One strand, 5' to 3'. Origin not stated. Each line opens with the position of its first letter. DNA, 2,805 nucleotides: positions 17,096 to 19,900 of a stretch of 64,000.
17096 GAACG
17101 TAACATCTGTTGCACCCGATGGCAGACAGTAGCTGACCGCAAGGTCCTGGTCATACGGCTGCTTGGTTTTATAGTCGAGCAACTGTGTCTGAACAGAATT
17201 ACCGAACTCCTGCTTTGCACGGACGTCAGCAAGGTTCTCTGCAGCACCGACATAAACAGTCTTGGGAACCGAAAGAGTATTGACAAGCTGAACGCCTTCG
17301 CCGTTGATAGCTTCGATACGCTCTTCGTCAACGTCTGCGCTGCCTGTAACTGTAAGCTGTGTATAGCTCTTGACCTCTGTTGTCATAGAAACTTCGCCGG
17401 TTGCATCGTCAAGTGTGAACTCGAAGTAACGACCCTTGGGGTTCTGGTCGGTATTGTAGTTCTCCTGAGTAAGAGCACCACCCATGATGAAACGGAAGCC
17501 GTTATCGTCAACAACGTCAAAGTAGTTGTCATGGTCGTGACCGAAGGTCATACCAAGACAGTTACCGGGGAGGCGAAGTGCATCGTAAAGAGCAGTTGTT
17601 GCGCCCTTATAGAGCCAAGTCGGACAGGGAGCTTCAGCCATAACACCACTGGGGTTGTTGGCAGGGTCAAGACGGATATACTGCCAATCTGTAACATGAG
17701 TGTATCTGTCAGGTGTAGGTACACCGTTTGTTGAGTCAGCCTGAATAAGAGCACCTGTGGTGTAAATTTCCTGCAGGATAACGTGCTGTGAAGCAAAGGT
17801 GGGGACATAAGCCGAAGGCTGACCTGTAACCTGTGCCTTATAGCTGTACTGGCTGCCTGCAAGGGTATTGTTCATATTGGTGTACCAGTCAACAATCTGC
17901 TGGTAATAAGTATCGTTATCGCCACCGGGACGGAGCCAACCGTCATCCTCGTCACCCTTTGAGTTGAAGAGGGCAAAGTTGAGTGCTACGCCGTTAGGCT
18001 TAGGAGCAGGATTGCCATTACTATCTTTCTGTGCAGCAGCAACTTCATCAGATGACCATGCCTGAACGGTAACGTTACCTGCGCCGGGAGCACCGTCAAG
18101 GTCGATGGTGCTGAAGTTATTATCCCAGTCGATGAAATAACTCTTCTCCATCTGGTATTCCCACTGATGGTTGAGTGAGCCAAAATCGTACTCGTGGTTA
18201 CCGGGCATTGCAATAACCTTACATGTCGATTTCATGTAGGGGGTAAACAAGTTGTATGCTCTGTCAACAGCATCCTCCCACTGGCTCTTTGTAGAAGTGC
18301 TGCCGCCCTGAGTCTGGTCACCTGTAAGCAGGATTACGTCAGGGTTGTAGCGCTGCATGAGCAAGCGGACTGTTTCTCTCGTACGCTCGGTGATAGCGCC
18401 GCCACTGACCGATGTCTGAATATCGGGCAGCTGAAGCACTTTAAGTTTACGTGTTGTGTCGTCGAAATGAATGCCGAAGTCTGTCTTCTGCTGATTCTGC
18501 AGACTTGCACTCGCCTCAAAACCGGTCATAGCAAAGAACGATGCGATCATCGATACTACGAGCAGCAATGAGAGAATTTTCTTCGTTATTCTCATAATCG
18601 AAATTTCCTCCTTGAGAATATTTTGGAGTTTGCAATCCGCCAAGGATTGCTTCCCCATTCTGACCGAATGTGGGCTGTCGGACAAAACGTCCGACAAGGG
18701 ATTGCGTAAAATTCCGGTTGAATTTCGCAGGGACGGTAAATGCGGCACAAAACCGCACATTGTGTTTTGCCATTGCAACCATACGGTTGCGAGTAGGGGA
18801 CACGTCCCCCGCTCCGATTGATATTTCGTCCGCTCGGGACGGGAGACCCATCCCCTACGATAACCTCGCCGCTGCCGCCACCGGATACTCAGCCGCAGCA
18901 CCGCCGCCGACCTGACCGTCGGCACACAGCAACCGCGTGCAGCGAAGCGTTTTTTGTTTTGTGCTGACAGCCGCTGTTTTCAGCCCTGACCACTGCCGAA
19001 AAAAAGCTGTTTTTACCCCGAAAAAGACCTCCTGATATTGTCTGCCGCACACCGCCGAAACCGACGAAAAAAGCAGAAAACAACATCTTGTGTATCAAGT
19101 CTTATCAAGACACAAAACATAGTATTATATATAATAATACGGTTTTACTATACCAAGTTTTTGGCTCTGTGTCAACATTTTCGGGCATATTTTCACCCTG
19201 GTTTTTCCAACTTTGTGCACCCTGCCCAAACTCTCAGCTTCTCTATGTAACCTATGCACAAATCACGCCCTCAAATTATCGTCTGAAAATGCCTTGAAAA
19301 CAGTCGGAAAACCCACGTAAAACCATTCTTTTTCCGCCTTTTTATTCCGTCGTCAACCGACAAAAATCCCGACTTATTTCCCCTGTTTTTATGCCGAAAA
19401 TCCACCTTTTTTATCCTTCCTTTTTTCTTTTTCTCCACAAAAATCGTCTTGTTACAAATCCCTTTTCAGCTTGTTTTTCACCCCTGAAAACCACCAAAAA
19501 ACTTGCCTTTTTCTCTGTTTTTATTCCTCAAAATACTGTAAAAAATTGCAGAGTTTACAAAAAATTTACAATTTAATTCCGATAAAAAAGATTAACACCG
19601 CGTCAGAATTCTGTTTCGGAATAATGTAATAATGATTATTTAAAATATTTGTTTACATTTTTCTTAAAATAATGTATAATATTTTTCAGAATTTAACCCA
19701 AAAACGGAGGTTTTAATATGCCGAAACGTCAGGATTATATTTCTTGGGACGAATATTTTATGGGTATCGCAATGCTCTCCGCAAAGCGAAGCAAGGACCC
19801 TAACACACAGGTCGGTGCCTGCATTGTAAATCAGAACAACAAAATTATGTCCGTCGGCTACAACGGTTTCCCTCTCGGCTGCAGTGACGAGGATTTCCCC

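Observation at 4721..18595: Single uninterrupted 13.9-kb gene for a ~4,624-aa secreted protein with an enzyme head and no recognisable anchor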

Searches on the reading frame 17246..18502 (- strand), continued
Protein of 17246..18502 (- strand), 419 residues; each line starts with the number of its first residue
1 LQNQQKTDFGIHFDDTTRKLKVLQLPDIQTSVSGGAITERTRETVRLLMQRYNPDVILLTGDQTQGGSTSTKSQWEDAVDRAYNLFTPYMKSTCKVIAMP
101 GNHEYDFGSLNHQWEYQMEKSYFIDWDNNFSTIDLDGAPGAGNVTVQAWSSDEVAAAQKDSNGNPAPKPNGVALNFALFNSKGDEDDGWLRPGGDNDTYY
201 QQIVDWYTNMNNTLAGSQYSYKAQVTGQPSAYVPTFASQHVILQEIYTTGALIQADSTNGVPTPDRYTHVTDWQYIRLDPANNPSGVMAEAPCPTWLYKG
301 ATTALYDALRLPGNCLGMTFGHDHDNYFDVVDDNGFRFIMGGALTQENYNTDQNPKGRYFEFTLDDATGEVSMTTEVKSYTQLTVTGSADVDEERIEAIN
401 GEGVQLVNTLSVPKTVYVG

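Call 86: search_solved_structures(query=A10, max_evalue=10, show_alignments=3)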
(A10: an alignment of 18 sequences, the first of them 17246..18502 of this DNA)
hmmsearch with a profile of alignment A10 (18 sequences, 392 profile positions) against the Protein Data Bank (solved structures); distinct sequences matched with E-value up to 10: 34.
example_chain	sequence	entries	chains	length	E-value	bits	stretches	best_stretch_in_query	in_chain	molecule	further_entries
3auz_A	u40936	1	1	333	6.5e-05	25.3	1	59-162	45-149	DNA double-strand break repair protein mre11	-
4tug_C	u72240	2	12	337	6.7e-05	25.2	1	59-162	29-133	DNA double-strand break repair protein Mre11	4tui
3av0_A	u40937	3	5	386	8.8e-05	24.8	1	59-162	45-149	DNA double-strand break repair protein mre11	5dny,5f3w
7dog_A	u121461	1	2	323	0.00019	23.8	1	46-127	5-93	Nuclease SbcCD subunit D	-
4hd0_A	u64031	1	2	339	0.00077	21.7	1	54-126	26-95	DNA double-strand break repair protein Mre11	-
2q8u_A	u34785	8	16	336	0.00083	21.6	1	45-124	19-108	Exonuclease, putative | Nuclease SbcCD subunit D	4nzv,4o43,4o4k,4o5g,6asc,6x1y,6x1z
4o24_A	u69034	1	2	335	0.00083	21.6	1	45-124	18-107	Exonuclease, putative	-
1ii7_A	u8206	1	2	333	0.00087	21.6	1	54-126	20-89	Mre11 nuclease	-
3dsc_A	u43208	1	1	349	0.00094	21.4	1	54-126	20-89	DNA double-strand break repair protein mre11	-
9k2e_A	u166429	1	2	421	0.0016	20.6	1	74-139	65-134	Acid sphingomyelinase-like phosphodiesterase 3b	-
5kar_A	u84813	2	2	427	0.0017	20.6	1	74-139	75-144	Acid sphingomyelinase-like phosphodiesterase 3b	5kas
1ute_A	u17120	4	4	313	0.0021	20.3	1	62-127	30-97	PROTEIN (II PURPLE ACID PHOSPHATASE) | Tartrate-resistant acid phosphatase type 5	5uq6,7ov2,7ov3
3qg5_C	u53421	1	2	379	0.0022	20.2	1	57-124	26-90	Mre11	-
7ov8_A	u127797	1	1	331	0.0023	20.2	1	62-127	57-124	Tartrate-resistant acid phosphatase type 5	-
2nxf_A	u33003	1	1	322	0.013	17.7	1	63-123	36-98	Putative dimetal phosphatase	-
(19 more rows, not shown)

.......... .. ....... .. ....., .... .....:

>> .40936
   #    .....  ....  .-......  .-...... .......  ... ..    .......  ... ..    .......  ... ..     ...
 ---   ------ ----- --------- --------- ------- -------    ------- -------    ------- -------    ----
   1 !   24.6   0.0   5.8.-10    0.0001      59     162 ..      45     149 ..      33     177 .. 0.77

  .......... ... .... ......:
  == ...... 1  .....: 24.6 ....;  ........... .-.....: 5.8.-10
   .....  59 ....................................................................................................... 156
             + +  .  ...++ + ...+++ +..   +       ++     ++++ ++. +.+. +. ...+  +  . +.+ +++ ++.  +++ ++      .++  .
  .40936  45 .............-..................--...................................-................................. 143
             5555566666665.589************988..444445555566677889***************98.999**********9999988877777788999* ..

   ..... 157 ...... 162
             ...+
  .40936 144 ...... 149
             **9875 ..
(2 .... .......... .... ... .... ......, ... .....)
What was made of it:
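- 17396..18463 (-): Metallophosphoesterase head (aa ~45-400). Motifs: LQLPD58IQ60, GD93Q, GN133H134E, QH271, GH353DH355. The subfamily profile hits Mre11/SbcD, SMPDL3b and purple acid phosphatases in the PDB at E 6.5e-5 to 2e-3 (call 86).
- The subfamily profile reaches solved MPEs: Mre11/SbcD, SMPDL3b, PAP, Rv0805 and GpdQ (call 86).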

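Call 90: find_related_loci(query=A7, collection=metagenome_contigs, flank=3000)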
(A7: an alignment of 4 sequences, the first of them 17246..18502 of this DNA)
Query A7 (419 aa) in metagenome_contigs; peptide patterns used: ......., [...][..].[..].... (x = any residue, [..] = any of these).
282 stretches matched a pattern, but none encodes a relative of the query by tblastn (E <= 1e-3).

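Call 102: find_encoding_contigs(protein=P0022, flank=6000)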
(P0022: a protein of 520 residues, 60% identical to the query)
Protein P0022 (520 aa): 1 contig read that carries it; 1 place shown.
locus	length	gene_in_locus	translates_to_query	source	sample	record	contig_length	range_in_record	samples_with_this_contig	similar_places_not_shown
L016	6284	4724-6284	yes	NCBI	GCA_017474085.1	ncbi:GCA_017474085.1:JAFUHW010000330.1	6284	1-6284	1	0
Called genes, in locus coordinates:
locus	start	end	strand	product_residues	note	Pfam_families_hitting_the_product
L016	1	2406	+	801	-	PF00512:HisKA, PF02518:HATPase_c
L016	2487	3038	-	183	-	-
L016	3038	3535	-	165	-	PF00383:dCMP_cyt_deam_1, PF14437:MafB19-deam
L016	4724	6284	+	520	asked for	PF00149:Metallophos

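Call 103: find_encoding_contigs(protein=P0023, flank=6000)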
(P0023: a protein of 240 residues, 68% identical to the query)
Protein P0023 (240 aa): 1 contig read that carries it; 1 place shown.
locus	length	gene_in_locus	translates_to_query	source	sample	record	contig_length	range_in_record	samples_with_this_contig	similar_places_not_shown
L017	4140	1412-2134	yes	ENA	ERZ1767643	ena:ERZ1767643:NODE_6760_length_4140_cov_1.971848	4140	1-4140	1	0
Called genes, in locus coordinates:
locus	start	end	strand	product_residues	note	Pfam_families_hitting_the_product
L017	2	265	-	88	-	?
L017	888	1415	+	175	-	-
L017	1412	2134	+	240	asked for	PF00149:Metallophos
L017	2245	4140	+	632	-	?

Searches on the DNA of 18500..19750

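Call 29: search_rna_families(source=window, start=18500, end=19750, threshold=evalue, max_evalue=10, show_alignments=2)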
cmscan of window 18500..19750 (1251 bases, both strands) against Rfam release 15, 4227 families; matches with E-value up to 10: 4.
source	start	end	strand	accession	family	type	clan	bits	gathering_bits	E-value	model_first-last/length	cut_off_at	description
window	19643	19717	+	RF02528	SSRC41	Gene; sRNA;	-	21.1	60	8.6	1-111/111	no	Streptococcus sRNA SSRC41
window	19107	19174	-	RF03805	bpcv-mir-B1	Gene; miRNA;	-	20.5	90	0.18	1-72/72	no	bpcv-mir-B1 microRNA precursor family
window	18805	18899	-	RF03113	Poribacteria-1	Gene; sRNA;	-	19.9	74.2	1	1-107/107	no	Poribacteria-1 RNA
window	19006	19147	-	RF02933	ARRPOF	Gene; sRNA;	-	18.8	127.2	0.059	1-256/256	no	ARRPOF RNA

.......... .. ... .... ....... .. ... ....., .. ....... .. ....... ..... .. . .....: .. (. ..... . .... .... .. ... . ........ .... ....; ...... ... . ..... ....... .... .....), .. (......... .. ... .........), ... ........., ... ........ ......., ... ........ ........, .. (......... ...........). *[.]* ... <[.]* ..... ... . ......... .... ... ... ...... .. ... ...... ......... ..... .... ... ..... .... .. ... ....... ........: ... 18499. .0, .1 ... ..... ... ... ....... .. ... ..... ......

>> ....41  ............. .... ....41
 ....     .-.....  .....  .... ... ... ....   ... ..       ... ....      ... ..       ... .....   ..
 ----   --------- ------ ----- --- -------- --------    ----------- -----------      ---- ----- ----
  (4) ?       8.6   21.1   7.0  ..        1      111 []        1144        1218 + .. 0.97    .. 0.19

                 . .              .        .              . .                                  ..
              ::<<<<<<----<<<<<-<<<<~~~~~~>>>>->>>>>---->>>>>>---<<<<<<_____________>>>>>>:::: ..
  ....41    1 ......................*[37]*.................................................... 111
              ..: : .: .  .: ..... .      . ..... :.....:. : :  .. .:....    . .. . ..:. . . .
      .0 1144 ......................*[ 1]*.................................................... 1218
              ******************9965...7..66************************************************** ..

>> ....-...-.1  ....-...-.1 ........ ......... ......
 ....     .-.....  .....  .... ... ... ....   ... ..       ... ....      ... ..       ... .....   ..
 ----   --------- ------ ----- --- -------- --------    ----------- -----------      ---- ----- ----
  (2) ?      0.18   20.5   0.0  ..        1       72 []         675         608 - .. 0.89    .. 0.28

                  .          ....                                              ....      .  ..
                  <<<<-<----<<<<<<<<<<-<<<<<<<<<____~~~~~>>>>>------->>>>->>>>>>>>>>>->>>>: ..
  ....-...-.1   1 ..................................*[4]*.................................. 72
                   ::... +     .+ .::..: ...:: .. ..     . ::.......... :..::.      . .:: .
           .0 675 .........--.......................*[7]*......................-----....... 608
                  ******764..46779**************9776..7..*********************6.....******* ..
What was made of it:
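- On Any Rfam family (for the 5' leader): The best permissive hits are E 0.06-8.6, far below their cut-offs (call 29).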
